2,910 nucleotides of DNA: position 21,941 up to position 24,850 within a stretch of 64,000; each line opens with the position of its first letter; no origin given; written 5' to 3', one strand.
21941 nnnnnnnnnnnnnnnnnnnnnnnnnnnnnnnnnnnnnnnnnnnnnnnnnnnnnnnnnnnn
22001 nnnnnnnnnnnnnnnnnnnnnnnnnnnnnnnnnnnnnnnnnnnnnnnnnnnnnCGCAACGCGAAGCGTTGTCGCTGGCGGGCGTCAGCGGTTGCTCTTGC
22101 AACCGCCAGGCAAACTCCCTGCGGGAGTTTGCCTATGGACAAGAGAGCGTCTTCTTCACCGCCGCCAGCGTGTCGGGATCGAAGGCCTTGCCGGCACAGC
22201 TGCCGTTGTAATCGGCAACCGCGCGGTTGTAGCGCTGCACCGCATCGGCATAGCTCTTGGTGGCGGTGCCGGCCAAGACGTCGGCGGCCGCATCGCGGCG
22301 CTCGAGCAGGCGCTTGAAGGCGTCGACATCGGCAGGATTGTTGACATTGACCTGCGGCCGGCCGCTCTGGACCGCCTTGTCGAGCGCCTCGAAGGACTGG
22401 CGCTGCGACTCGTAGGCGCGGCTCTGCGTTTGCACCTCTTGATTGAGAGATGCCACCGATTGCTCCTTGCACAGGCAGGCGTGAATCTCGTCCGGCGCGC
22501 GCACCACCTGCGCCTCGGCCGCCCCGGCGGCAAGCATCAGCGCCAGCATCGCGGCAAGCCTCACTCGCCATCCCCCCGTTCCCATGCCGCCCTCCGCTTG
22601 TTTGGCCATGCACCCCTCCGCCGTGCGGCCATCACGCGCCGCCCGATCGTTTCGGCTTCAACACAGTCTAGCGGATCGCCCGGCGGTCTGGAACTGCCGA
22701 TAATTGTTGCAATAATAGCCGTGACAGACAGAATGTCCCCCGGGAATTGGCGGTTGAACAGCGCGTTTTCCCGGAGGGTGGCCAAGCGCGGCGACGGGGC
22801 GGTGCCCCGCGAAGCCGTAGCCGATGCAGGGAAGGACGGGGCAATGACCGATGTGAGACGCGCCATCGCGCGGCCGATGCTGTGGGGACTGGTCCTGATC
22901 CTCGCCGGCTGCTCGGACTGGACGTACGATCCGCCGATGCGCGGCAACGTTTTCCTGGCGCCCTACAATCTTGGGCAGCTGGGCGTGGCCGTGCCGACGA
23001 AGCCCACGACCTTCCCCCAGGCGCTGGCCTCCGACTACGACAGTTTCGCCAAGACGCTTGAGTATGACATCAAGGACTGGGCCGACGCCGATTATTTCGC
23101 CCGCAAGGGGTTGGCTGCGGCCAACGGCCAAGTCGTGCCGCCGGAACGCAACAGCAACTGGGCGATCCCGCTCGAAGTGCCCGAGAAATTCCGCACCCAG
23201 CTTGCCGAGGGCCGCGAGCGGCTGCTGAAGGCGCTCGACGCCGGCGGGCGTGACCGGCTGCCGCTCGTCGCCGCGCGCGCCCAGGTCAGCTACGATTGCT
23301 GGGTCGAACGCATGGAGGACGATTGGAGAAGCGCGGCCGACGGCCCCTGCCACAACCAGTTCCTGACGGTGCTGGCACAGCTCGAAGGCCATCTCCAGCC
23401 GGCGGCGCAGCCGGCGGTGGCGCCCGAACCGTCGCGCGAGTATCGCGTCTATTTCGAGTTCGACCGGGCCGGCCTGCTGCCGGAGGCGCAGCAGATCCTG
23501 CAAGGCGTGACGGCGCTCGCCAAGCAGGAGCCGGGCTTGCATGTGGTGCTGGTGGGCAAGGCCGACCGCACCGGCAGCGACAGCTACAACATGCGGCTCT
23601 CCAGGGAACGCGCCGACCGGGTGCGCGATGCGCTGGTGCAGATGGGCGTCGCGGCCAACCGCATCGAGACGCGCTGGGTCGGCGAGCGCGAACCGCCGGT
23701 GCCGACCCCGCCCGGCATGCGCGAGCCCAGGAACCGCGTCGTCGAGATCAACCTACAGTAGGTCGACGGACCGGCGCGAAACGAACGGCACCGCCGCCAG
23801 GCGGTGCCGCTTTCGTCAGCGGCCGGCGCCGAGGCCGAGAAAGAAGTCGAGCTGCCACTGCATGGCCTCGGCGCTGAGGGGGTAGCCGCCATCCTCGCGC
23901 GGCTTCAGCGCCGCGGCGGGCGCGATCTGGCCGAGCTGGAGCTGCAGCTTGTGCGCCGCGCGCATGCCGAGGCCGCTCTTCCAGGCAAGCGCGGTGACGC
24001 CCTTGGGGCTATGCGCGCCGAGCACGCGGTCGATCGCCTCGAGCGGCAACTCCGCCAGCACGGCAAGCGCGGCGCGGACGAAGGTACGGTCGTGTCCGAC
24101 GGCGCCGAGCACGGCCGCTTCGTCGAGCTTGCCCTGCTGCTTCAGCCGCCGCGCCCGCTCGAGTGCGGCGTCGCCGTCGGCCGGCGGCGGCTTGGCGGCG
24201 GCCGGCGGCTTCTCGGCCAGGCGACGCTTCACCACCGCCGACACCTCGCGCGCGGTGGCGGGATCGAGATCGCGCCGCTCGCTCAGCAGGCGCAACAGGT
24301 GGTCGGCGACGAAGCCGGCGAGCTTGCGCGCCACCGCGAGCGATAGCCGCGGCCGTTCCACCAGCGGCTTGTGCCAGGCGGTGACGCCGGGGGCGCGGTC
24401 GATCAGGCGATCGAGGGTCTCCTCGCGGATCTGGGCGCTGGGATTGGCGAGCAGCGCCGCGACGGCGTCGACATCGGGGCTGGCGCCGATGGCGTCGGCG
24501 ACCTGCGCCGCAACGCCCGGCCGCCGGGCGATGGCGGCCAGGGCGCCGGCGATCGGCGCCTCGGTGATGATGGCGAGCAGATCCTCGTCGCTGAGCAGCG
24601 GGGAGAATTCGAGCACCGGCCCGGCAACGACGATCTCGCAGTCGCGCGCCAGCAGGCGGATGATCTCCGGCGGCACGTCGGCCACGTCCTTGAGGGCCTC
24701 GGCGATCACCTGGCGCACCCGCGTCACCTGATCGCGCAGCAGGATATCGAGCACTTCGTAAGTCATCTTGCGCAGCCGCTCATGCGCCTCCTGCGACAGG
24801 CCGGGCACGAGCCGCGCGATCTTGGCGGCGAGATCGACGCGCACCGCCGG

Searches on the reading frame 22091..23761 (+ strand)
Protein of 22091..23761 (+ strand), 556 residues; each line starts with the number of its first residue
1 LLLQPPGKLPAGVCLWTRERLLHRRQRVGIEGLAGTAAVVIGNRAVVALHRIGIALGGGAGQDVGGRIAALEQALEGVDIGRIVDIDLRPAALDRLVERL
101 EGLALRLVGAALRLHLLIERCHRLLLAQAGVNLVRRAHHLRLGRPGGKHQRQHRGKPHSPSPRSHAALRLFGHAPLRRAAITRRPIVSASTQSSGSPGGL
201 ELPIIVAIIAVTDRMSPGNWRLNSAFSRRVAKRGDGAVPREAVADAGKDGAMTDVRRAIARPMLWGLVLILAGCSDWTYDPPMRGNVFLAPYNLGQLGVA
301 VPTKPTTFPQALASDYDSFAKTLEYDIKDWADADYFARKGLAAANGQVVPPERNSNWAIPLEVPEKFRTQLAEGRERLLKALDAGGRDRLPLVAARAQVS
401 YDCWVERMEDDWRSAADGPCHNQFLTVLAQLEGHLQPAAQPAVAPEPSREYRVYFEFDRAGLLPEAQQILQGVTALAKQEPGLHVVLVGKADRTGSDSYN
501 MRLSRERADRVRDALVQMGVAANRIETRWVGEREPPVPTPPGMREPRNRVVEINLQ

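Call 60: search_protein_families(library=pfam, proteins=[window:22091-23761:+], max_evalue=0.00001)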
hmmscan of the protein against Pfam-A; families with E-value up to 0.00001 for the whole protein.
window:22091-23761:+ (556 aa): 1 family
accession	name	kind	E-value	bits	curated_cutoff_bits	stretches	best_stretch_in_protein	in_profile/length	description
PF00691.25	OmpA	-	7.2e-18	65.2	27.2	1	454-549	1-98/98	OmpA family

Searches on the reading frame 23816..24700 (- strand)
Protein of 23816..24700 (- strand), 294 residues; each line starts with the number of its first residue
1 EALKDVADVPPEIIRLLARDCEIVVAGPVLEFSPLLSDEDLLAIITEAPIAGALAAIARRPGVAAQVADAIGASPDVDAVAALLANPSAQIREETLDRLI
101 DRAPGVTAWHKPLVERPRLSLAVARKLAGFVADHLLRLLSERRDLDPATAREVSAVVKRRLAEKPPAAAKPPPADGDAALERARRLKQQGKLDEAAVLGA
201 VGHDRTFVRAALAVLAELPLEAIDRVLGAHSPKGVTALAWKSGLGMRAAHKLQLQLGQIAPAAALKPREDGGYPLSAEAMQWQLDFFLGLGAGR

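Call 60: search_protein_families(library=pfam, proteins=[window:23816-24700:-], max_evalue=0.00001)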
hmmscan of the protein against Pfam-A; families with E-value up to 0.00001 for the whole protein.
window:23816-24700:- (294 aa): 1 family
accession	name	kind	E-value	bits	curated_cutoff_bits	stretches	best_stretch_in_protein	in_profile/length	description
PF10098.14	DUF2336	-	2.7e-48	165.1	34.6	1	25-259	1-229/262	Uncharacterised protein conserved in bacteria (DUF2336)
